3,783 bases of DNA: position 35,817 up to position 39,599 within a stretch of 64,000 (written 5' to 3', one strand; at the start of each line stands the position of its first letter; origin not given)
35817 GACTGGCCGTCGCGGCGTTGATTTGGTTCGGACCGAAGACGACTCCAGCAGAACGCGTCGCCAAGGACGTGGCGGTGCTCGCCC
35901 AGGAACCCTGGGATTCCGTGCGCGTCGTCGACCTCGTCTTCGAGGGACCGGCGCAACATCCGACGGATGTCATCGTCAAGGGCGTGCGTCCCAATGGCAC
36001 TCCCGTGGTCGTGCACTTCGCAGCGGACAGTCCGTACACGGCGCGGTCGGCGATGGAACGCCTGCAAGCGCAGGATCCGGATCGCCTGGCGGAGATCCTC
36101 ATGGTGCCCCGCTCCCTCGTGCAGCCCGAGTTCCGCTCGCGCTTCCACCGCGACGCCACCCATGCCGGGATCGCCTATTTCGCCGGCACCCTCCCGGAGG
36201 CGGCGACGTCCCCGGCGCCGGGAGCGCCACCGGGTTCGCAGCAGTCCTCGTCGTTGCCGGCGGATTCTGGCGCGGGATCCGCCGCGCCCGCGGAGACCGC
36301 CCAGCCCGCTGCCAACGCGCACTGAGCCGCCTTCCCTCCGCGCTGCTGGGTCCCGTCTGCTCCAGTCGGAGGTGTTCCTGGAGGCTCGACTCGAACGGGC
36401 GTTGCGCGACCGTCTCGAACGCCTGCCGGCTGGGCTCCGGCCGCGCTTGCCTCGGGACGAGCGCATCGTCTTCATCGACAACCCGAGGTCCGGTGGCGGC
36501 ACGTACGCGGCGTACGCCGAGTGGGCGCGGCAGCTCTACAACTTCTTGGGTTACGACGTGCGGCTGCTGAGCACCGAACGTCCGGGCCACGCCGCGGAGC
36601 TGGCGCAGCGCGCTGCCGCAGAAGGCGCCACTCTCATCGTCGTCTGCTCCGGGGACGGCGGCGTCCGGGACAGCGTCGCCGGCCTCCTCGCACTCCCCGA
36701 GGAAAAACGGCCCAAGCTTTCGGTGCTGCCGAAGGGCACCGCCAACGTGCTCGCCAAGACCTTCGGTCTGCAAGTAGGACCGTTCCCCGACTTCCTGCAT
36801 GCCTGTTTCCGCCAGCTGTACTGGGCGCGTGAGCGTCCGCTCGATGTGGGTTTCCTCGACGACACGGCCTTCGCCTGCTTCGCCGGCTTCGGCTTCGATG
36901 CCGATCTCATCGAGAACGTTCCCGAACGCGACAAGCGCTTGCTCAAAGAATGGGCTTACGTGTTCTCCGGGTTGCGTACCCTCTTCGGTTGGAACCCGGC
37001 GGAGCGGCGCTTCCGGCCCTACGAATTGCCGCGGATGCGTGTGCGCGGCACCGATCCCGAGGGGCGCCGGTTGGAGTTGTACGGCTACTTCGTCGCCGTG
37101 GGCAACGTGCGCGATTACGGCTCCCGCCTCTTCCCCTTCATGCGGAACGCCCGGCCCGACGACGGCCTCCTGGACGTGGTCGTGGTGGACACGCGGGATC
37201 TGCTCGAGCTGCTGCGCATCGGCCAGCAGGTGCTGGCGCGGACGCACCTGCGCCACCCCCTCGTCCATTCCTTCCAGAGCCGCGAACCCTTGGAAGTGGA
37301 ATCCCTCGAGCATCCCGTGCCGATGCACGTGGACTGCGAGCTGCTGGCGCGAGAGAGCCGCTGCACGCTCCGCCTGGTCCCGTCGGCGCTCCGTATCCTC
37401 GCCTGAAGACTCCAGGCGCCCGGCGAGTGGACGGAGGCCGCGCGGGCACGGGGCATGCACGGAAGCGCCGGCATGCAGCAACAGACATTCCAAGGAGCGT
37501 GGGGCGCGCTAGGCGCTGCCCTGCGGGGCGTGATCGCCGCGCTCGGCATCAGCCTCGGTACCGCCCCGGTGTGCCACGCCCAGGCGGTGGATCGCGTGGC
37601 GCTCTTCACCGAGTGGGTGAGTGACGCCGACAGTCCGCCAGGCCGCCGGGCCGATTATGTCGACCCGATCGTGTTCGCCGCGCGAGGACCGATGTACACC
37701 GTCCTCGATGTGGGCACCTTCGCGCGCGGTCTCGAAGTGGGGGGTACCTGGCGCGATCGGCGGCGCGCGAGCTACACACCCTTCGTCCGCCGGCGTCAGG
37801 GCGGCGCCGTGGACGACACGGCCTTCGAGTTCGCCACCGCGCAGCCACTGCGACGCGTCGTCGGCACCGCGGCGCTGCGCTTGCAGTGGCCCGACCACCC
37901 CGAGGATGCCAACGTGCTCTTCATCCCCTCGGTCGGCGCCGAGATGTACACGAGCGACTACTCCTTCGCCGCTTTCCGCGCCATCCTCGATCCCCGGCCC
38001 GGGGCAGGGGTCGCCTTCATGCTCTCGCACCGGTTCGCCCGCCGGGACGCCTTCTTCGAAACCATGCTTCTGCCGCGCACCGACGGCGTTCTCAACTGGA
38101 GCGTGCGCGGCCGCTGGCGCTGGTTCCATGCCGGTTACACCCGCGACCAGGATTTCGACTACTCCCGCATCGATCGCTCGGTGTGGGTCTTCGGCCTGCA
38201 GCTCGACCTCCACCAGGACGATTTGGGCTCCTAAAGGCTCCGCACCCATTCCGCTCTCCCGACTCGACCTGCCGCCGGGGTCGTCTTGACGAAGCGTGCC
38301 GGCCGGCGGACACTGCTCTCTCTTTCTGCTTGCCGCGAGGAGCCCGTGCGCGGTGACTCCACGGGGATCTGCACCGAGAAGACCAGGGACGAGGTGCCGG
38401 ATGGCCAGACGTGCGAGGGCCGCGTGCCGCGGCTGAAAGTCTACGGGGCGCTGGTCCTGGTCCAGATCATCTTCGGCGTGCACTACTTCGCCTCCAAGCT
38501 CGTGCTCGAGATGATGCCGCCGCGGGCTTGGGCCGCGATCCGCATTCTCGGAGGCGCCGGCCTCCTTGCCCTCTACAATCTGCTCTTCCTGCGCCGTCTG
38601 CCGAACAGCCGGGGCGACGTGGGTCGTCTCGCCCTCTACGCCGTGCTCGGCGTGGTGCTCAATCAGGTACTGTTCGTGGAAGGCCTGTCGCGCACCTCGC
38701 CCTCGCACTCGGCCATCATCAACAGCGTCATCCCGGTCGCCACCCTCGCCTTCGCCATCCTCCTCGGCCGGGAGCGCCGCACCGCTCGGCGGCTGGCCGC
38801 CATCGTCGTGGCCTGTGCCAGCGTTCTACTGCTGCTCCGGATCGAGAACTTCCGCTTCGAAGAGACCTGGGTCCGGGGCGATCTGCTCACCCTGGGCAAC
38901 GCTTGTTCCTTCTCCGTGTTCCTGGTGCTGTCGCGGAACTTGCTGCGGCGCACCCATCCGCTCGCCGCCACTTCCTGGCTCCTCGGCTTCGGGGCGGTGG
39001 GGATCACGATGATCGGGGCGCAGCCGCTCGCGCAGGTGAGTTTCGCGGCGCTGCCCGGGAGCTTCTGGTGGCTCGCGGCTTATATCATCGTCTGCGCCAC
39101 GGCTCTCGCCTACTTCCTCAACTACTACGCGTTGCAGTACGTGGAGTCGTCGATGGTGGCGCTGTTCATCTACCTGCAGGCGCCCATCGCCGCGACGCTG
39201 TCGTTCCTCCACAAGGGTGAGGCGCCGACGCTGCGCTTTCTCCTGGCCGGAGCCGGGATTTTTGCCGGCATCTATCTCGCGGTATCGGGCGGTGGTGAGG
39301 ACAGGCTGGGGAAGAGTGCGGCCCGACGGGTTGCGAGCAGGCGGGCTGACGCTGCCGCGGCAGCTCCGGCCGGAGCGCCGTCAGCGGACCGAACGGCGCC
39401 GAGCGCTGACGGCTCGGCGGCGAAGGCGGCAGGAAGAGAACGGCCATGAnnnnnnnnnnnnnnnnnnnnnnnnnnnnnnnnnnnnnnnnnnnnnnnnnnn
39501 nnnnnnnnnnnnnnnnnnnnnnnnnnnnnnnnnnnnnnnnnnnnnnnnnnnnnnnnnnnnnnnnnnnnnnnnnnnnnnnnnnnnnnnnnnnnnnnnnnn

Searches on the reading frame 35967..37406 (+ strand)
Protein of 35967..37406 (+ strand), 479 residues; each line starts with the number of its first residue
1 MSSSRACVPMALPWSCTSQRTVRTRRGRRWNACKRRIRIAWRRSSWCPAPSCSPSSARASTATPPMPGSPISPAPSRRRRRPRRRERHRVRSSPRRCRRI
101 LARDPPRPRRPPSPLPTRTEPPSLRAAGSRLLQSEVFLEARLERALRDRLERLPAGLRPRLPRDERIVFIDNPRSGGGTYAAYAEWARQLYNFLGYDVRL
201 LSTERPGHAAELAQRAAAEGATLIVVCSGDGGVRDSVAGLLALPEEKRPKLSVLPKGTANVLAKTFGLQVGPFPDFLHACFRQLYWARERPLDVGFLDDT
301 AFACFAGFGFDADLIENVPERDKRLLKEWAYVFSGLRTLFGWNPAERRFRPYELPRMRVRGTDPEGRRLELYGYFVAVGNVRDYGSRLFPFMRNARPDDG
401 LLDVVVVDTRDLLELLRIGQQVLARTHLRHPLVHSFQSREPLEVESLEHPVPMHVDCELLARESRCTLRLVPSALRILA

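Call 38: search_protein_families(library=pfam, proteins=[window:35967-37406:+], max_evalue=0.001)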
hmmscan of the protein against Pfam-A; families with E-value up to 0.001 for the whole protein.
window:35967-37406:+ (479 aa): 2 families
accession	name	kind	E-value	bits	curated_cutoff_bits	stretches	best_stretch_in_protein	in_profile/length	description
PF00781.29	DAGK_cat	-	6.4e-22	77.9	23.6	1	167-275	2-107/125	Diacylglycerol kinase catalytic domain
PF19279.4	YegS_C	-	4e-16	59.6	27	1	308-478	5-157/158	YegS C-terminal NAD kinase beta sandwich-like domain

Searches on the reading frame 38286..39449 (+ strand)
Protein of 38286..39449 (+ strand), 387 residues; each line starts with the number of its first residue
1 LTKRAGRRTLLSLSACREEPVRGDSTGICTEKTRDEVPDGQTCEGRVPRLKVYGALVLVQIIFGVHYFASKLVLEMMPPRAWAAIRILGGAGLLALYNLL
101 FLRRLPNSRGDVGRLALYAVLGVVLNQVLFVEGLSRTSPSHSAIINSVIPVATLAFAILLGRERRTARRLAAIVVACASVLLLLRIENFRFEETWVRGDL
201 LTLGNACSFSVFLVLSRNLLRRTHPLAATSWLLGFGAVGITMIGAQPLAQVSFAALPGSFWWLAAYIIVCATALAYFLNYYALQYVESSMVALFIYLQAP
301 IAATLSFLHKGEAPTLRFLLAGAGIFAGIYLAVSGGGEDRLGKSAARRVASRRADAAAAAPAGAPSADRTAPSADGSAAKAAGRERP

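Call 38: search_protein_families(library=pfam, proteins=[window:38286-39449:+], max_evalue=0.001)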
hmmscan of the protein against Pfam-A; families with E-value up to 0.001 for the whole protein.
window:38286-39449:+ (387 aa): 1 family
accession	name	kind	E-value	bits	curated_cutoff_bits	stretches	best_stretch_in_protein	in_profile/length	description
PF00892.27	EamA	-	1.9e-32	112.8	28.2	2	55-184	6-134/135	EamA-like transporter family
